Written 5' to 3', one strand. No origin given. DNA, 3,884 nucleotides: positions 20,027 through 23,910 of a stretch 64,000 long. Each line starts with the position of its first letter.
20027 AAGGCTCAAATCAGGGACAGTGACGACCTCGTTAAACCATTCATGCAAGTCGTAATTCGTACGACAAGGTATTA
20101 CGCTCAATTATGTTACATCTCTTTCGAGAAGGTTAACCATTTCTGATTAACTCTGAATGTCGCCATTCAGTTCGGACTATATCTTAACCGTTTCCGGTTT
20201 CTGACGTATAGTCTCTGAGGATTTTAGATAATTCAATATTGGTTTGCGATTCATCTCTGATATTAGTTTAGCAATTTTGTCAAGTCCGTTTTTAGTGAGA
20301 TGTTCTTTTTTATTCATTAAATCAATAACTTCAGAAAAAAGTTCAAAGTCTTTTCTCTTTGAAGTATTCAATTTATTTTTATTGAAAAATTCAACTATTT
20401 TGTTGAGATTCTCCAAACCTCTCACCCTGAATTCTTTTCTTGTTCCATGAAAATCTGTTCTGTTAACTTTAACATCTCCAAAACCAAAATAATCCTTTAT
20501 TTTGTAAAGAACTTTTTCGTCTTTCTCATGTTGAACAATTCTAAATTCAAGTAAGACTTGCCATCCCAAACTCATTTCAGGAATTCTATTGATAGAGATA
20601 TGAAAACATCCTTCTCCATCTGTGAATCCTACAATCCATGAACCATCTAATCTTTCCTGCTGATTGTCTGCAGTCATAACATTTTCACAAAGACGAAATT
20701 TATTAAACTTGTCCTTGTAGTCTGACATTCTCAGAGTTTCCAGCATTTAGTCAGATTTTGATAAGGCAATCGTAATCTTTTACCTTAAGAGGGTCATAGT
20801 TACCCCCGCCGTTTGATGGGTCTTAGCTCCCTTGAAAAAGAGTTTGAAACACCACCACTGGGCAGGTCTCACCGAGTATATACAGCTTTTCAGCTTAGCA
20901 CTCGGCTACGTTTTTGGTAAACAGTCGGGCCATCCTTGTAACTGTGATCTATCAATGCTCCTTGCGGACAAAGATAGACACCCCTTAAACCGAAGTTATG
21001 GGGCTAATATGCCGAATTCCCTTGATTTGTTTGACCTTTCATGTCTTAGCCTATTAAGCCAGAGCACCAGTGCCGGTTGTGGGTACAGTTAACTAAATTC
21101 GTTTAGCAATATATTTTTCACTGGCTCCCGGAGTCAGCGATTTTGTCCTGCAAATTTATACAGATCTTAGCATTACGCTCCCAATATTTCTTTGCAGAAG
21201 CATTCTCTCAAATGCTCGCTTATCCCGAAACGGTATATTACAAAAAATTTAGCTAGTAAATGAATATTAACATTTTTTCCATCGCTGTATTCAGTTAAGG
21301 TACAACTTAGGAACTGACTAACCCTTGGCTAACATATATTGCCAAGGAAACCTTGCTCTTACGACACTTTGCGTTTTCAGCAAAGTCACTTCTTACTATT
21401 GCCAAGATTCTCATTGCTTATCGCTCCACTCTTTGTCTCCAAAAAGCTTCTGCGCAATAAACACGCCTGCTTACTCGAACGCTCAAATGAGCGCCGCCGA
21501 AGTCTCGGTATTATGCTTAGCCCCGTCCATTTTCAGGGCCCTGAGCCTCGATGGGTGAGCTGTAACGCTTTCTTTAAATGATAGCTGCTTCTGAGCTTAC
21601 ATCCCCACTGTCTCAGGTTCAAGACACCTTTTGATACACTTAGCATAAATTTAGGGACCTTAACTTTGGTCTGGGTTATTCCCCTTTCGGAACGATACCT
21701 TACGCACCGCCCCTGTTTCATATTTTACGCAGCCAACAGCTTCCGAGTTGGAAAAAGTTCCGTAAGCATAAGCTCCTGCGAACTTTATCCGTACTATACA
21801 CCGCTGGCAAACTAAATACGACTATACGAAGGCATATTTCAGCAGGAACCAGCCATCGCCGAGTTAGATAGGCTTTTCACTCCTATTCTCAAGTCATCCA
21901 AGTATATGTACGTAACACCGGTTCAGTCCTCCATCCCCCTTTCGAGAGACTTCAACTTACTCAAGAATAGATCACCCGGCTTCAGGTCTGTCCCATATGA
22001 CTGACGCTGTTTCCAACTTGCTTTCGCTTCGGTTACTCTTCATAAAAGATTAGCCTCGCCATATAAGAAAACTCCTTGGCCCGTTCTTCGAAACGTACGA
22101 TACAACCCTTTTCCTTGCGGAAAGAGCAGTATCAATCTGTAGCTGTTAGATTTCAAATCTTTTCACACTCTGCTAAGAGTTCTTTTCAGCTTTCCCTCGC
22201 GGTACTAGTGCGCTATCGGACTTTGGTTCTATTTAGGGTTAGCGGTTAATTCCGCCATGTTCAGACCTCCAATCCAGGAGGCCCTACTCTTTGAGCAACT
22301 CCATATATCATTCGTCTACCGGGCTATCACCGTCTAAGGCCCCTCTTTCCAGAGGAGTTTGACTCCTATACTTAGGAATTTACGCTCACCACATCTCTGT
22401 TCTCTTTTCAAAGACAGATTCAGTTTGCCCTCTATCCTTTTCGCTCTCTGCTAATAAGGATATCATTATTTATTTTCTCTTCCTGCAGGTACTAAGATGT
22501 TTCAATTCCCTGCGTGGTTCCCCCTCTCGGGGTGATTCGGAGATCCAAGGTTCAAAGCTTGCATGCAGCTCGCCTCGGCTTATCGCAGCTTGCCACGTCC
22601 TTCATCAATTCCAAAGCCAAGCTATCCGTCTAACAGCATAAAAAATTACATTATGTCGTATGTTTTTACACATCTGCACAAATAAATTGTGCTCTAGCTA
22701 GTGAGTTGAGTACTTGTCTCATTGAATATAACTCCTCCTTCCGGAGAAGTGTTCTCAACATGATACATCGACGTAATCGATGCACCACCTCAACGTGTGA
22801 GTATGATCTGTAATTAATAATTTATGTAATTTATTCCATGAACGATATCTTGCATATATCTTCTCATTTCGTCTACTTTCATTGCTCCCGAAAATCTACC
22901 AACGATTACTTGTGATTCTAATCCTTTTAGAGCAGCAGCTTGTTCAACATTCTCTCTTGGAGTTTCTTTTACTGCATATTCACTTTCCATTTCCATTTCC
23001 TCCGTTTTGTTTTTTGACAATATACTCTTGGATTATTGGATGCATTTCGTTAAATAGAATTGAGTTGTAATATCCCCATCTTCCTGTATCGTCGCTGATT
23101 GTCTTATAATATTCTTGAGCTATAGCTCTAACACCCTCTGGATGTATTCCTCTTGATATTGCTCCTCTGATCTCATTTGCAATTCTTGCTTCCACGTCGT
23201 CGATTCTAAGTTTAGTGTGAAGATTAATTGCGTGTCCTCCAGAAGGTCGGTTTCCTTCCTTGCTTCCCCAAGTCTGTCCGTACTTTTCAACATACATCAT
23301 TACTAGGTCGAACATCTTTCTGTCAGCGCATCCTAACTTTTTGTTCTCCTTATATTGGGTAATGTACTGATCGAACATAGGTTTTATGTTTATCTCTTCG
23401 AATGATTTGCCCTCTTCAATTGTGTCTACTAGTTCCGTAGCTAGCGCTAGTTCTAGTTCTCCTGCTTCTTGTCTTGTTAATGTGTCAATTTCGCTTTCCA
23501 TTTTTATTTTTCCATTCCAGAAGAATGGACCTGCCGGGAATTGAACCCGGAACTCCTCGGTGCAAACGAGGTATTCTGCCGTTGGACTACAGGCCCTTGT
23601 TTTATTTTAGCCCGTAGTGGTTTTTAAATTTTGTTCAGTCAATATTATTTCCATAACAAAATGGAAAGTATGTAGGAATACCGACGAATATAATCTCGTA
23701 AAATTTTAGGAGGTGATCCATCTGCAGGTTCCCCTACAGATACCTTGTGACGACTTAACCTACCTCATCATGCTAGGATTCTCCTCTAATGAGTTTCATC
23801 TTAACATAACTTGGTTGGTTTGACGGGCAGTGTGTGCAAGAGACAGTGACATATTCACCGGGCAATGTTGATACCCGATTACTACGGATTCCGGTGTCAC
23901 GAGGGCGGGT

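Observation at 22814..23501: Two-gene protein-coding module embedded in the 16S-23S rRNA spacer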

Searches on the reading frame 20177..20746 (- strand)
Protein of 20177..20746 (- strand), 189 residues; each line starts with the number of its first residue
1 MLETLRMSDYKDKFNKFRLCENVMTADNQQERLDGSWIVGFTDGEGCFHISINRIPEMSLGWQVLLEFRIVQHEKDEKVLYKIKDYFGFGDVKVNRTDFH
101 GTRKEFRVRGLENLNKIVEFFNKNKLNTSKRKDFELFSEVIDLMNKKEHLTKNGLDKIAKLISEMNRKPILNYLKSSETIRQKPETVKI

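Call 7: search_protein_families(library=pfam, proteins=[window:20177-20746:-], max_evalue=1)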
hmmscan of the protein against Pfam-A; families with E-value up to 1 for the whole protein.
window:20177-20746:- (189 aa): 5 families
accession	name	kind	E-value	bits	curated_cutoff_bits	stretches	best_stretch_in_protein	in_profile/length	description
PF00961.24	LAGLIDADG_1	-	1e-25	91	23.1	1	38-140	1-101/102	LAGLIDADG endonuclease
PF01335.27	DED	-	0.0038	17.9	35.9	1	115-175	18-77/82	Death effector domain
PF17048.11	Ceramidse_alk_C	-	0.063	13.5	30.5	1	24-108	84-169/169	Neutral/alkaline non-lysosomal ceramidase, C-terminal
PF21241.2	UvsW_N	-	0.1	13.5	25.3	1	66-90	7-31/81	DNA helicase UvsW, N-terminal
PF03951.24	Gln-synt_N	-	0.22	11.6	33.4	1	5-45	7-49/82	Glutamine synthetase, beta-Grasp domain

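Call 8: search_protein_families(library=phrogs, proteins=[window:20177-20746:-], max_evalue=1)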
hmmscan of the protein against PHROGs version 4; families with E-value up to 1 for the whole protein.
window:20177-20746:- (189 aa): 4 families
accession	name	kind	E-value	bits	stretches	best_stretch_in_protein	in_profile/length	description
phrog_12980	-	DNA, RNA and nucleotide metabolism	3.7e-09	37.7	1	31-169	2-139/161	HNH endonuclease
phrog_5046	-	DNA, RNA and nucleotide metabolism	8.6e-08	33.6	1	30-119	3-90/161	HNH endonuclease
phrog_33155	-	DNA, RNA and nucleotide metabolism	8e-06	27.1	1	36-139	8-109/164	HNH endonuclease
phrog_11978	-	unknown function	0.46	11.3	1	123-171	78-124/180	-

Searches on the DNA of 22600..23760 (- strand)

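Call 22: search_rna_families(sources=[L004, L010, L011, L008, L009], threshold=gathering)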
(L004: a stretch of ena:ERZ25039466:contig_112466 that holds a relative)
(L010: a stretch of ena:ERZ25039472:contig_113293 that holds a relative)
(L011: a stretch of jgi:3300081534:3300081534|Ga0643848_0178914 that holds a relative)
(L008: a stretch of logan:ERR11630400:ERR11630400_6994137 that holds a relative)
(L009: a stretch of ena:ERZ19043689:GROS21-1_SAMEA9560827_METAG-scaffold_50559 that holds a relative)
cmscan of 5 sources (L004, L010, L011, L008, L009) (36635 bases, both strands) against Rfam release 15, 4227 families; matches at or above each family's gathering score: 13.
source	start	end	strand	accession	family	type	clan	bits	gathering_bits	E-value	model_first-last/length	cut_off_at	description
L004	11047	13860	+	RF02540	LSU_rRNA_archaea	Gene; rRNA;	CL00112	2192.4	50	0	1-2987/2987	no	Archaeal large subunit ribosomal RNA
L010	1897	4710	+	RF02540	LSU_rRNA_archaea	Gene; rRNA;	CL00112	2169.9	50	0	1-2987/2987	no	Archaeal large subunit ribosomal RNA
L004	8354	9794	+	RF01959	SSU_rRNA_archaea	Gene; rRNA;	CL00111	1294.6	50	0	1-1478/1478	no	Archaeal small subunit ribosomal RNA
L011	1015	2119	+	RF02540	LSU_rRNA_archaea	Gene; rRNA;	CL00112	794.1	50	4.4e-249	1-1236/2987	3'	Archaeal large subunit ribosomal RNA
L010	1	642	+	RF01959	SSU_rRNA_archaea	Gene; rRNA;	CL00111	527.1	50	3.5e-153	808-1478/1478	5'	Archaeal small subunit ribosomal RNA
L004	18474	18769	+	RF00373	RNaseP_arch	Gene; ribozyme;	CL00002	132.8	84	2.9e-37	1-288/288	no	Archaeal RNase P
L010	9320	9615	+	RF00373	RNaseP_arch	Gene; ribozyme;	CL00002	132.8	84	2.9e-37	1-288/288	no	Archaeal RNase P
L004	9905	9975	+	RF00005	tRNA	Gene; tRNA;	CL00001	59.9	29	1.1e-10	1-71/71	no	tRNA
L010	752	822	+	RF00005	tRNA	Gene; tRNA;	CL00001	59.9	29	1.1e-10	1-71/71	no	tRNA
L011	53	123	+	RF00005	tRNA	Gene; tRNA;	CL00001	59.9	29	1.1e-10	1-71/71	no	tRNA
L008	140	210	+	RF00005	tRNA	Gene; tRNA;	CL00001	59.9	29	1.1e-10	1-71/71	no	tRNA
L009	158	228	+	RF00005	tRNA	Gene; tRNA;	CL00001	59.9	29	1.1e-10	1-71/71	no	tRNA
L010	11593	11647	+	RF00005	tRNA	Gene; tRNA;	CL00001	32.6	29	0.0035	1-55/71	3'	tRNA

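Call 91: search_rna_families(source=window, start=22600, end=23760, threshold=evalue, max_evalue=1)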
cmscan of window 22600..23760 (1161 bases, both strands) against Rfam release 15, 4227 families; matches with E-value up to 1: 5.
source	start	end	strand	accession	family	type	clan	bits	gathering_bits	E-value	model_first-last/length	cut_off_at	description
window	23526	23596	-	RF00005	tRNA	Gene; tRNA;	CL00001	59.9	29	3.4e-12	1-71/71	no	tRNA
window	23706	23760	-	RF00177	SSU_rRNA_bacteria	Gene; rRNA;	CL00111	47.8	50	2.4e-12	1479-1533/1533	5'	Bacterial small subunit ribosomal RNA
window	23527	23596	-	RF01684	mascRNA-menRNA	Gene;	-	25.1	42.5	0.018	1-56/56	no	MALAT1-associated small cytoplasmic RNA/MEN beta RNA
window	23525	23596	+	RF04354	Plastid-ycf2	Cis-reg;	-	19.9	65.7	0.38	1-75/75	no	Plastid-ycf2 5UTR RNA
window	22600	22653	-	RF02540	LSU_rRNA_archaea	Gene; rRNA;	CL00112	17.1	50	0.014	1-54/2987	3'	Archaeal large subunit ribosomal RNA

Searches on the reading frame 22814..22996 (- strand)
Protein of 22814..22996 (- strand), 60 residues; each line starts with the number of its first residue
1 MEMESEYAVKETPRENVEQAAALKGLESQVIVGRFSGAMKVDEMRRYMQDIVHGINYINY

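Call 7: search_protein_families(library=pfam, proteins=[window:22814-22996:-], max_evalue=1)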
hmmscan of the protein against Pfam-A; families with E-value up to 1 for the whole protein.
window:22814-22996:- (60 aa): 0 families

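Call 8: search_protein_families(library=phrogs, proteins=[window:22814-22996:-], max_evalue=1)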
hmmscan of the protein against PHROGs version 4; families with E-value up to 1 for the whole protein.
window:22814-22996:- (60 aa): 0 families

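Call 85: search_protein_families(library=padloc, proteins=[window:22814-22990:-, P0009, P0008, P0011, P0012], max_evalue=1)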
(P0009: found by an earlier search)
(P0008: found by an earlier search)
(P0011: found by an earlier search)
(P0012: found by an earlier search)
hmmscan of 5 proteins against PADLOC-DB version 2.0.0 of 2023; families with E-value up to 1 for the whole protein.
window:22814-22990:- (58 aa): 0 families

P0009 (132 aa): 1 family
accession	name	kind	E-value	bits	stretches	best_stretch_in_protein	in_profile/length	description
PDLC01583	Cas11e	-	0.038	11.9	1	10-61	11-61/156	CAS-I-E; effector_SS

P0008 (83 aa): 0 families

P0011 (92 aa): 0 families

P0012 (56 aa): 0 families

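Call 86: search_protein_families(library=ncbifam, proteins=[window:22814-22990:-, P0009, P0008, P0011, P0012], max_evalue=1)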
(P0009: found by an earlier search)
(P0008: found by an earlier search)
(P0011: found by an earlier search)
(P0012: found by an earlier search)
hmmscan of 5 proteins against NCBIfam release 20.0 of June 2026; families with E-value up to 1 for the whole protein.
window:22814-22990:- (58 aa): 1 family
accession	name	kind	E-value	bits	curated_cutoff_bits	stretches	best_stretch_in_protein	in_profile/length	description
NF052347.1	TTX_0299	hypoth_equivalog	0.04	13.5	250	1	11-51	62-99/200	TTX_0299 family putative ATP pyrophosphatase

P0009 (132 aa): 1 family
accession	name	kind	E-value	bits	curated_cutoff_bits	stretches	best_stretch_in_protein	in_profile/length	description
NF006080.0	PRK08226.1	equivalog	0.17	11.2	356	1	12-71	140-196/263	SDR family oxidoreductase UcpA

P0008 (83 aa): 0 families

P0011 (92 aa): 0 families

P0012 (56 aa): 0 families
